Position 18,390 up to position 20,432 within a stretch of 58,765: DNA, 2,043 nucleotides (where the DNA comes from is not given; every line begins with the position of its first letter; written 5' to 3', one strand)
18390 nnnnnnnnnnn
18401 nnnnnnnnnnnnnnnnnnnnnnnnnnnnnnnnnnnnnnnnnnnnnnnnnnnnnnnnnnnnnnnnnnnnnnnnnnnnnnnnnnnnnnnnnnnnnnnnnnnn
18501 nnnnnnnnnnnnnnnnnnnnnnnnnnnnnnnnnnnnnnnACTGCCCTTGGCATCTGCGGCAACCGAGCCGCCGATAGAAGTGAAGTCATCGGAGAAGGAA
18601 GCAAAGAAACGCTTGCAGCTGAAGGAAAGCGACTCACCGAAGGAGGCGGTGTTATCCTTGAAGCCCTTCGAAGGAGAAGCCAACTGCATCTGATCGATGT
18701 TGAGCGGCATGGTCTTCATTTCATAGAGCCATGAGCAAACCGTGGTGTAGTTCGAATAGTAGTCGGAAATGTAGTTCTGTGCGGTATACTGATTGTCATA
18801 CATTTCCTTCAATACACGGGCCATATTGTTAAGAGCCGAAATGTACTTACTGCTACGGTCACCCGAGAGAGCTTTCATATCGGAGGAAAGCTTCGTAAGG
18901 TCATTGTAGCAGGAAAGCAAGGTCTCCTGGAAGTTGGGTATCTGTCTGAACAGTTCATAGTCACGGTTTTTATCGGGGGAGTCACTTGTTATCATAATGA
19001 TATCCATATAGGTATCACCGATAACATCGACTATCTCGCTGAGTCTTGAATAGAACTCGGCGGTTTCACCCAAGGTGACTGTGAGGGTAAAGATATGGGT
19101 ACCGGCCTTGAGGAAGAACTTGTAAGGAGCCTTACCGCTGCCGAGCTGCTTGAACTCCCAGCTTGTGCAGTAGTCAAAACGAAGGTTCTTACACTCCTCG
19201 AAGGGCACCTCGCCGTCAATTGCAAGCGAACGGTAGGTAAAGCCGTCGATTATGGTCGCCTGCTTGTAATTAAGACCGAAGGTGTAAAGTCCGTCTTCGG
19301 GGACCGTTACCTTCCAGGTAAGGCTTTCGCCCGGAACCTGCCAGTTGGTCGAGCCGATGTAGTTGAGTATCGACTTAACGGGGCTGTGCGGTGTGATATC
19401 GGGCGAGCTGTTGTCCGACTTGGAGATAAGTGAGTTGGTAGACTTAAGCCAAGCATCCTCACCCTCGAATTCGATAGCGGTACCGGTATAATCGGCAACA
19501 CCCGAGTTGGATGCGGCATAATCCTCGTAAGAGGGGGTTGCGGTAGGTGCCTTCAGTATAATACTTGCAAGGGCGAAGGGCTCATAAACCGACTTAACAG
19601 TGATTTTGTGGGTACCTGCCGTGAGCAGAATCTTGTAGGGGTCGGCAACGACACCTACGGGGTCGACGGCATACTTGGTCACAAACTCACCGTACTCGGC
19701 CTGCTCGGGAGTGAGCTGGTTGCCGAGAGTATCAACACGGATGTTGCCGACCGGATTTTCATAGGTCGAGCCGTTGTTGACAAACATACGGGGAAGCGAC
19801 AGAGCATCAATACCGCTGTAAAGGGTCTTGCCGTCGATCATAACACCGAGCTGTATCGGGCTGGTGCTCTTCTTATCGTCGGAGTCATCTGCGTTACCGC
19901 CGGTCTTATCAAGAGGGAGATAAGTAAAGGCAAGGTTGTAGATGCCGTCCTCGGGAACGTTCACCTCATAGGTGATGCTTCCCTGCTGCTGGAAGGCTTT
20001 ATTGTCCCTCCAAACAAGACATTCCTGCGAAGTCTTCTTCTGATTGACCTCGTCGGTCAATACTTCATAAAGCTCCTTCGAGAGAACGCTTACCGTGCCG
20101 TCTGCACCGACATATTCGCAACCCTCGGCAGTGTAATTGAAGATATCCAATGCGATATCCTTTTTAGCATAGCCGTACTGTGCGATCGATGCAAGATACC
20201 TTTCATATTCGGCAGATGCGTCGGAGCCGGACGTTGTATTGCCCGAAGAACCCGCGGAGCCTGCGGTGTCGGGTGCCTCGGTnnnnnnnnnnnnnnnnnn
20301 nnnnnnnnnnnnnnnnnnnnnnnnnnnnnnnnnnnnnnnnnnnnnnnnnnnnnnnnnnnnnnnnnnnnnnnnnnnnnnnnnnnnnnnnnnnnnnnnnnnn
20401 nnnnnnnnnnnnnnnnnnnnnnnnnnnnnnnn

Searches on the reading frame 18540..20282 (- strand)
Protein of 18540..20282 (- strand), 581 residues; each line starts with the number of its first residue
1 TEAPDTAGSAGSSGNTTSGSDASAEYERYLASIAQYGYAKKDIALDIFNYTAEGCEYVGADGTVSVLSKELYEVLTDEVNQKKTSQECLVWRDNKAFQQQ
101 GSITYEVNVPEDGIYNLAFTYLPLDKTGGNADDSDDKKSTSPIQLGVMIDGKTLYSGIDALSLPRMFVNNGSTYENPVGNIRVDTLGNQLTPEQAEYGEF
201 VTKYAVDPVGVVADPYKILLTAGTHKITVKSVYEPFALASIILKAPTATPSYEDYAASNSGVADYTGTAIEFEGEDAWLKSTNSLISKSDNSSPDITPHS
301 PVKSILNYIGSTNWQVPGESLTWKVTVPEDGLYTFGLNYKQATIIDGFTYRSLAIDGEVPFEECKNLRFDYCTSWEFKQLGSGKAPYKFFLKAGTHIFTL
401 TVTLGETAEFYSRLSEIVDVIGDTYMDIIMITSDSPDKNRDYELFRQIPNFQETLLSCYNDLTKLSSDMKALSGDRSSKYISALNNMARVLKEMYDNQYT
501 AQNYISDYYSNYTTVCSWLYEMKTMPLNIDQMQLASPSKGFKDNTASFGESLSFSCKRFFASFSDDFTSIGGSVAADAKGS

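Call 62: search_solved_structures(query=A3, max_evalue=10)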
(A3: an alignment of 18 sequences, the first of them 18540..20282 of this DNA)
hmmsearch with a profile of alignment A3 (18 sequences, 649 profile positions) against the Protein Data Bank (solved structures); distinct sequences matched with E-value up to 10: 10.
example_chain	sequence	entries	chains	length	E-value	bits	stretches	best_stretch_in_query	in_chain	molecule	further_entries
5x7g_A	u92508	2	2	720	2.1e-05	26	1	269-388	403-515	Cycloisomaltooligosaccharide glucanotransferase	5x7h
2w47_A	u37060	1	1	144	0.38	12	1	98-139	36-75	LIPOLYTIC ENZYME, G-D-S-L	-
7zvo_A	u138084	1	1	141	0.39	11.9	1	82-141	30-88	Beta-galactosidase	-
2w1w_A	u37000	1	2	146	0.39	11.9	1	98-138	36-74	LIPOLYTIC ENZYME, G-D-S-L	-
5j0i_A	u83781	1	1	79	0.5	11.6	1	424-464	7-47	Designed protein 2L6HC3_12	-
2vzp_A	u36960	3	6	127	0.52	11.5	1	92-132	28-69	EXO-BETA-D-GLUCOSAMINIDASE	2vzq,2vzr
5j0h_A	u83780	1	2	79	0.59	11.4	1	424-463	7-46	Design construct 2L6HC3_13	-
9rzx_A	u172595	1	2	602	0.79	10.9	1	296-321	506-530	Alpha-L-fucosidase, family GH29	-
2bgo_A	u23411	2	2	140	1.4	10.1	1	95-156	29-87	ENDO-B1,4-MANNANASE 5C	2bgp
5ysb_A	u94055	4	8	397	1.9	9.7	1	557-614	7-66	Lin1841 protein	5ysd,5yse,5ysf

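Call 63: search_protein_families(library=pfam, alignment_id=A3, max_evalue=0.01)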
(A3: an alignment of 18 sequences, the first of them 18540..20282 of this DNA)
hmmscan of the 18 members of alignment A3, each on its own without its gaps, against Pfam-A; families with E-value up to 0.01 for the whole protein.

A. member 1, window:18540-20282:- (581 aa): 0 families

B. families by the number of members that match (of 18 scanned): 3 families
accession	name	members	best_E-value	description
PF25275.1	Golvesin_C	9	3.2e-05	Golvesin C-terminal domain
PF16990.11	CBM_35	6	1.4e-07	Carbohydrate binding module (family 35)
PF16871.11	DUF5077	1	0.0051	Domain of unknown function (DUF5077)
